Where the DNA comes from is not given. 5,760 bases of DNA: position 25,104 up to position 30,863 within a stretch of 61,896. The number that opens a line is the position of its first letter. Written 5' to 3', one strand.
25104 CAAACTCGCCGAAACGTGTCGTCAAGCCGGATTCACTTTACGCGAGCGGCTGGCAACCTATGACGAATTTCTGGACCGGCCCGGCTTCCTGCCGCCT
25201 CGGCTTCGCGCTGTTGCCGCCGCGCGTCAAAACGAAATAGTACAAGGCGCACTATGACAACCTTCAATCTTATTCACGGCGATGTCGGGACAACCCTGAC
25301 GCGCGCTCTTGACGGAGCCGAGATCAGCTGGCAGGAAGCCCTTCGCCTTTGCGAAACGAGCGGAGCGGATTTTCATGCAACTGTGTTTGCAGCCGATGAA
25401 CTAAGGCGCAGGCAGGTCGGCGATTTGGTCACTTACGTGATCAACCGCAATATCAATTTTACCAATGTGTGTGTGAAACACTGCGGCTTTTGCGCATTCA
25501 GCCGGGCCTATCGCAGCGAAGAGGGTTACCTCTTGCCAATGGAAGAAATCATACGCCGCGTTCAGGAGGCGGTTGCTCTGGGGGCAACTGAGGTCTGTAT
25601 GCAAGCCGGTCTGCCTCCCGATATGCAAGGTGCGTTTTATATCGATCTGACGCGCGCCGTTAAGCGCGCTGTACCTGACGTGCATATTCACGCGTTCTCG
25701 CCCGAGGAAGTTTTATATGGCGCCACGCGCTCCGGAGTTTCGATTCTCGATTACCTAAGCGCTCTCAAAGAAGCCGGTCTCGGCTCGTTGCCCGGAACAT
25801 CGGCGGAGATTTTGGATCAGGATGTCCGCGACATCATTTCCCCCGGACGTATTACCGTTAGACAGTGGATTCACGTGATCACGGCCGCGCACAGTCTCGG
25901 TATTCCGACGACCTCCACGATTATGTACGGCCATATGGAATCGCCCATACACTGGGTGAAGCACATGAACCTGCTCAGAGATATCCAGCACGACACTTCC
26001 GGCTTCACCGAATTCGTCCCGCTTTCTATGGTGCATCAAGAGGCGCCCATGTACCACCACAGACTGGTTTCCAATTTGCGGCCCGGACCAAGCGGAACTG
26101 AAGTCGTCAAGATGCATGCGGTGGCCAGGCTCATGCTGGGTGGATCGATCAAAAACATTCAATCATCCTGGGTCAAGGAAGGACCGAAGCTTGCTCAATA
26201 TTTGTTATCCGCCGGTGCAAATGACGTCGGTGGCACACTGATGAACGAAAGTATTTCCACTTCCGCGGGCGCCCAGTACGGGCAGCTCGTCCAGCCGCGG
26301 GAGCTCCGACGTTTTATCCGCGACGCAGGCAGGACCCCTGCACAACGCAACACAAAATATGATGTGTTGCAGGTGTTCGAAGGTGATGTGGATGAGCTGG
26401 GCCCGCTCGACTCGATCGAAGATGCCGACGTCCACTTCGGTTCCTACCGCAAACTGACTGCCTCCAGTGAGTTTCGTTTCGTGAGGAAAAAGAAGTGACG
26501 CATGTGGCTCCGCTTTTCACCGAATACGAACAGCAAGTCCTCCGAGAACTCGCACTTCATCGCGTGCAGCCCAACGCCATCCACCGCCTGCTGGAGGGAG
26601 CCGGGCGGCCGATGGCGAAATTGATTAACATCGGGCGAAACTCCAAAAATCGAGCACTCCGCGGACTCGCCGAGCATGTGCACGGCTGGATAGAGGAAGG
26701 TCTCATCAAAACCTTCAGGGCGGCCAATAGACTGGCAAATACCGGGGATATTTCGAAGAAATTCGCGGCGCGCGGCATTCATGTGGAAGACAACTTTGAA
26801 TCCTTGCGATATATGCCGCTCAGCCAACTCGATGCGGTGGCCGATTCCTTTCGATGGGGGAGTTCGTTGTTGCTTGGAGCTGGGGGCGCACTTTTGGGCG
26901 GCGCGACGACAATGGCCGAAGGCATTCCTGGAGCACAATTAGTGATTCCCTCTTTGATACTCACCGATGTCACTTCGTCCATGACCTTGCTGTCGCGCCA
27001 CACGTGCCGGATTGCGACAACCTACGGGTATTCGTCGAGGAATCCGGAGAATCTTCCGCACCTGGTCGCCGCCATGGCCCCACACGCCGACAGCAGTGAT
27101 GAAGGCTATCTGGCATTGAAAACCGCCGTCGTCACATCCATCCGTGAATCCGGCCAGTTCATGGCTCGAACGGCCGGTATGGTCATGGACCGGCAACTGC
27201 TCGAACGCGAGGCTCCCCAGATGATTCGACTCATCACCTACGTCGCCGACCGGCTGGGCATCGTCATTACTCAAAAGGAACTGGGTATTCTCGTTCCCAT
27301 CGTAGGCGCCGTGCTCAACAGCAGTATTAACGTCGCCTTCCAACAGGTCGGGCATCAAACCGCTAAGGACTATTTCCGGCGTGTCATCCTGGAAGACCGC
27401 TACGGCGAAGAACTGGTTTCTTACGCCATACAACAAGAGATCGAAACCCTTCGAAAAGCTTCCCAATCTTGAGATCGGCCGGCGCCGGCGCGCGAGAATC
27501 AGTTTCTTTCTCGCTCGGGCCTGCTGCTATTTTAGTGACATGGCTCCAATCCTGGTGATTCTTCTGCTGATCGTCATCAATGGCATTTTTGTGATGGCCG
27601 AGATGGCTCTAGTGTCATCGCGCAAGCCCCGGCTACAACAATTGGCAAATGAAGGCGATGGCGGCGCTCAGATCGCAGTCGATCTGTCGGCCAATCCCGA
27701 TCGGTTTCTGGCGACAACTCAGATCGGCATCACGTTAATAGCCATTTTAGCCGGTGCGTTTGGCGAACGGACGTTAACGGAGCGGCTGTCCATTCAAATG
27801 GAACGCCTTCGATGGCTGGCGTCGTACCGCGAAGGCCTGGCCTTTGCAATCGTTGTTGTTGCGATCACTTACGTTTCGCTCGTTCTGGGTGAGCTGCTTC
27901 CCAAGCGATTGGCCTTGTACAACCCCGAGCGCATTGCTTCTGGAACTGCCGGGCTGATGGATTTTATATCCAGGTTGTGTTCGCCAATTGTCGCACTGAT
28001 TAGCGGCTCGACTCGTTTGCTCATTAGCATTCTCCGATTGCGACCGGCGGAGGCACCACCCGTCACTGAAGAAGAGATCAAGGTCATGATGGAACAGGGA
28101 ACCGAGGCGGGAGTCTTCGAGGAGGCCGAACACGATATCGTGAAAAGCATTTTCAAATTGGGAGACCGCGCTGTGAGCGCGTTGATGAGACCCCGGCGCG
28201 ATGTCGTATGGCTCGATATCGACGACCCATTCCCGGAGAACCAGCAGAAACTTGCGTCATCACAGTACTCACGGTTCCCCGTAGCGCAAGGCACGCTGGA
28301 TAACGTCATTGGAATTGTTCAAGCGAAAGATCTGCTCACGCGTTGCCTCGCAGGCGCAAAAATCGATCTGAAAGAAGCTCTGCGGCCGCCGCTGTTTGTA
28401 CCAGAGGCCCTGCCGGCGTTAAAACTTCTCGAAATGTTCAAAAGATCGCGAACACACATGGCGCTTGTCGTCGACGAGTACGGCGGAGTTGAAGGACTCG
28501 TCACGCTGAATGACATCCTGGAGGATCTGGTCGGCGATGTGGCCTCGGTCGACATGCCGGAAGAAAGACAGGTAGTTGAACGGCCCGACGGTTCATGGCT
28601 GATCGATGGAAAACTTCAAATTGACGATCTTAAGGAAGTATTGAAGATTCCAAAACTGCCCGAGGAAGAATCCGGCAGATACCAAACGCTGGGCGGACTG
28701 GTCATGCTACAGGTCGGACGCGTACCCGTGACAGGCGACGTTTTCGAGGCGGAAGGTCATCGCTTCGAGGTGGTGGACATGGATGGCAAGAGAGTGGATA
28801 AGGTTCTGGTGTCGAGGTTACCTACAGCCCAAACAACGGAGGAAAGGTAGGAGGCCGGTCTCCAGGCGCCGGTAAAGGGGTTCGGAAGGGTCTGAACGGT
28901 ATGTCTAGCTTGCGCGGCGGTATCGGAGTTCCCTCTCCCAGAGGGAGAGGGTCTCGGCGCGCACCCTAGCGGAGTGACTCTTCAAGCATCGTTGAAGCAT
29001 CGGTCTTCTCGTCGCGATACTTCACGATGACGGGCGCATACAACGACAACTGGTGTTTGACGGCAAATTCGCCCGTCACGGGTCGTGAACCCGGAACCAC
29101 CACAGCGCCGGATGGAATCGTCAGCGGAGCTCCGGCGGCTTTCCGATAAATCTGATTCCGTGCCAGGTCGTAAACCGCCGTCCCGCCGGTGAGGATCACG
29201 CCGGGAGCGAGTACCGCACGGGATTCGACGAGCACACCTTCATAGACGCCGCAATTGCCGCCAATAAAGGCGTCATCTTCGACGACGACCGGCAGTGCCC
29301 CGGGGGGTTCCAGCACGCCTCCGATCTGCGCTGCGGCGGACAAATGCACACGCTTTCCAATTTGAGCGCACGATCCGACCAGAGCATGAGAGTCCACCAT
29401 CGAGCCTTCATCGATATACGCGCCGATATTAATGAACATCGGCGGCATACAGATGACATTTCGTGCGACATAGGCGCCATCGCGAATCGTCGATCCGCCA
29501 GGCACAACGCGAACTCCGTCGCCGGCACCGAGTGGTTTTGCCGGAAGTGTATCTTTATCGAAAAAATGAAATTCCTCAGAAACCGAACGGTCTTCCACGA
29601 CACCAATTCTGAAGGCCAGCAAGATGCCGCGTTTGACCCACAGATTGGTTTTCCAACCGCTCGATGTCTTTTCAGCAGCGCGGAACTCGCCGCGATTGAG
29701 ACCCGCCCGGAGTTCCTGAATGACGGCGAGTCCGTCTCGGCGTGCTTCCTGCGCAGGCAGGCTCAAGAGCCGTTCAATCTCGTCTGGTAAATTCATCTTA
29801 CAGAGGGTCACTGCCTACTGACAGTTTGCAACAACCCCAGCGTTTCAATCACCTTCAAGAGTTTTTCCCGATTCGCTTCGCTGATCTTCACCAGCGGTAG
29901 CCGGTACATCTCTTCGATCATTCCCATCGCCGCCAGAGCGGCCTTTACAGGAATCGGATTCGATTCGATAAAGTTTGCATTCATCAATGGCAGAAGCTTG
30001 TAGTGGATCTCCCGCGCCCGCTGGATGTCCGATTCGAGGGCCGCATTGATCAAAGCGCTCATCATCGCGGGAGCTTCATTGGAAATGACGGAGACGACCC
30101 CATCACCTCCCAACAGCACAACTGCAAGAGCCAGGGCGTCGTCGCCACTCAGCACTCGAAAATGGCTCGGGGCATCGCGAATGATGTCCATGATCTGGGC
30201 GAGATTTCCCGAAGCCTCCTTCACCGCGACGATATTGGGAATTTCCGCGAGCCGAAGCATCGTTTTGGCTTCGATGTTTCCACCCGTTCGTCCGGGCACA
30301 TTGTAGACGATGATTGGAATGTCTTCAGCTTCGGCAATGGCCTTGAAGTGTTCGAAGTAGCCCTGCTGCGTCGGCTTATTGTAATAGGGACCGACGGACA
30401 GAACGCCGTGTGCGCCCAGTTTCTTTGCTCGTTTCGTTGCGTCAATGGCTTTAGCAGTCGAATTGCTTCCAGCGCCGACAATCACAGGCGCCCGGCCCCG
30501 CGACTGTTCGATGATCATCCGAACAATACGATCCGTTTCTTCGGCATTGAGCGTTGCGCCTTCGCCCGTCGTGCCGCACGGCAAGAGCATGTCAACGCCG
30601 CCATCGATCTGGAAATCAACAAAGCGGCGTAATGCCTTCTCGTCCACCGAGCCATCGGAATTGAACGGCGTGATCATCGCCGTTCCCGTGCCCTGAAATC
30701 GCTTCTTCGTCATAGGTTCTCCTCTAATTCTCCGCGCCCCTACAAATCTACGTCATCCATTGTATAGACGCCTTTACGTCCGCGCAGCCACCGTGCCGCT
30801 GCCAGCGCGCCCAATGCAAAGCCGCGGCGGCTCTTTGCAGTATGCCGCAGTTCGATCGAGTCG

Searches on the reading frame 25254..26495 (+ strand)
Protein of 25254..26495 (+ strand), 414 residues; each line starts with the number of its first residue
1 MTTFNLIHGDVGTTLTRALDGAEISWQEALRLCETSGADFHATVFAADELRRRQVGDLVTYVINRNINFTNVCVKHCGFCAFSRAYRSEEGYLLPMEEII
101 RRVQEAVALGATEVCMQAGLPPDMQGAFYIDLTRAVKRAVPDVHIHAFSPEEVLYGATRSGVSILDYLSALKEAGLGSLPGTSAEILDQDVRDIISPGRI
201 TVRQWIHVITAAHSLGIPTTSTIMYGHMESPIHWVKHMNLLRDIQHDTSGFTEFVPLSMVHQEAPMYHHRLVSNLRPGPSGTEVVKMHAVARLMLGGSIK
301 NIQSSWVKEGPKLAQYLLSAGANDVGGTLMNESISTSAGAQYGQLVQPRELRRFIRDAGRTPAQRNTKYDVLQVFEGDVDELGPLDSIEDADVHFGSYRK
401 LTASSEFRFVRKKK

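Call 21: search_protein_families(library=pfam, proteins=[window:25254-26495:+], max_evalue=0.00001)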
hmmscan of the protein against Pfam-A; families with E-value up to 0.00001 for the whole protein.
window:25254-26495:+ (414 aa): 2 families
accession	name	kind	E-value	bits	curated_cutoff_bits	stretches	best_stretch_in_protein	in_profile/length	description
PF04055.27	Radical_SAM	-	2.6e-22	80.2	29.5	1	67-241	1-166/166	Radical SAM superfamily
PF19288.4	CofH_C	-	4.4e-19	69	27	1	249-374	2-121/125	CofH/MqnC C-terminal region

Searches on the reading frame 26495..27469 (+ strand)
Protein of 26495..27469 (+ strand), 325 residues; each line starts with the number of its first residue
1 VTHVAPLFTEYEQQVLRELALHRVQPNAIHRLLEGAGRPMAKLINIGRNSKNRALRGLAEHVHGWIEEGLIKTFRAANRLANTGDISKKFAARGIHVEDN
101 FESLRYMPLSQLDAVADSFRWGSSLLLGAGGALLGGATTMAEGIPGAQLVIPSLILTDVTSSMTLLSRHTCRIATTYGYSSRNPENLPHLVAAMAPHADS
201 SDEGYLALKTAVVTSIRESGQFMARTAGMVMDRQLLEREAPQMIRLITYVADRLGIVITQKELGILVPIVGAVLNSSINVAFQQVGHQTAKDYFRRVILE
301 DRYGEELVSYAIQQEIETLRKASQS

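Call 21: search_protein_families(library=pfam, proteins=[window:26495-27469:+], max_evalue=0.00001)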
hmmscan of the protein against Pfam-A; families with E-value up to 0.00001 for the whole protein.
window:26495-27469:+ (325 aa): 1 family
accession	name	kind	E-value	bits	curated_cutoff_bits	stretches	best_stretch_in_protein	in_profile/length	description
PF12787.12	EcsC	-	7.7e-08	32.7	30.4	1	91-296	69-238/240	EcsC protein family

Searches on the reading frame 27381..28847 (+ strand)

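Call 21: search_protein_families(library=pfam, proteins=[window:27381-28847:+], max_evalue=0.00001)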
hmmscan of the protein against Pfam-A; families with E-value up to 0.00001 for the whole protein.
window:27381-28847:+ (489 aa): 3 families
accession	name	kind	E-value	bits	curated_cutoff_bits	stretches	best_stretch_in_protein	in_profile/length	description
PF01595.25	CNNM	-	2e-48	164.9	28.4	1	58-250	1-181/181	Cyclin M transmembrane N-terminal domain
PF03471.22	CorC_HlyC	-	1.2e-23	83.4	27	1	400-480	2-80/81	Transporter associated domain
PF00571.33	CBS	-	1.3e-14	54.6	24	1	335-384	7-56/57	CBS domain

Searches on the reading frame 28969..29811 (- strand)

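Call 21: search_protein_families(library=pfam, proteins=[window:28969-29811:-], max_evalue=0.00001)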
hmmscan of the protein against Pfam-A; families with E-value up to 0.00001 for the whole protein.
window:28969-29811:- (281 aa): 3 families
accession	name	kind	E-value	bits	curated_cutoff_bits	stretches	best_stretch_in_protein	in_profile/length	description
PF14805.11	THDPS_N_2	-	2.4e-12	47.3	25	1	21-69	19-67/67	Tetrahydrodipicolinate N-succinyltransferase N-terminal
PF00132.30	Hexapep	-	9.4e-09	35.1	27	0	175-209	2-36/36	Bacterial transferase hexapeptide (six repeats)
PF14602.12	Hexapep_2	-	1e-07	32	27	1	174-208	1-33/34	Hexapeptide repeat of succinyl-transferase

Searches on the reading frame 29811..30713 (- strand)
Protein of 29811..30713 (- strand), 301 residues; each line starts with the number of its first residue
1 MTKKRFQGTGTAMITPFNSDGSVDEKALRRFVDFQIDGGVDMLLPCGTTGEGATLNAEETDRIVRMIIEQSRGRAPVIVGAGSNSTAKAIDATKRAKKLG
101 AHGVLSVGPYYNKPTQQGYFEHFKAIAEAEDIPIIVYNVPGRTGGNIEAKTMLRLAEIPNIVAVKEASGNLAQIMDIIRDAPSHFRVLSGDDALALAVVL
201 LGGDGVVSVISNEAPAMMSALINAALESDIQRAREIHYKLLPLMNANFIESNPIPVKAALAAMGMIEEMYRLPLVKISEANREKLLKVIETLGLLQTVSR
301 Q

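Call 21: search_protein_families(library=pfam, proteins=[window:29811-30713:-], max_evalue=0.00001)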
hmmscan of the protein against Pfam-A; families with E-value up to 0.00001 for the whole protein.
window:29811-30713:- (301 aa): 1 family
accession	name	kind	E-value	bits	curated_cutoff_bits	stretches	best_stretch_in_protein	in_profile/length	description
PF00701.28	DHDPS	-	2.2e-96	322.5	22.1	1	6-290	2-287/289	Dihydrodipicolinate synthetase family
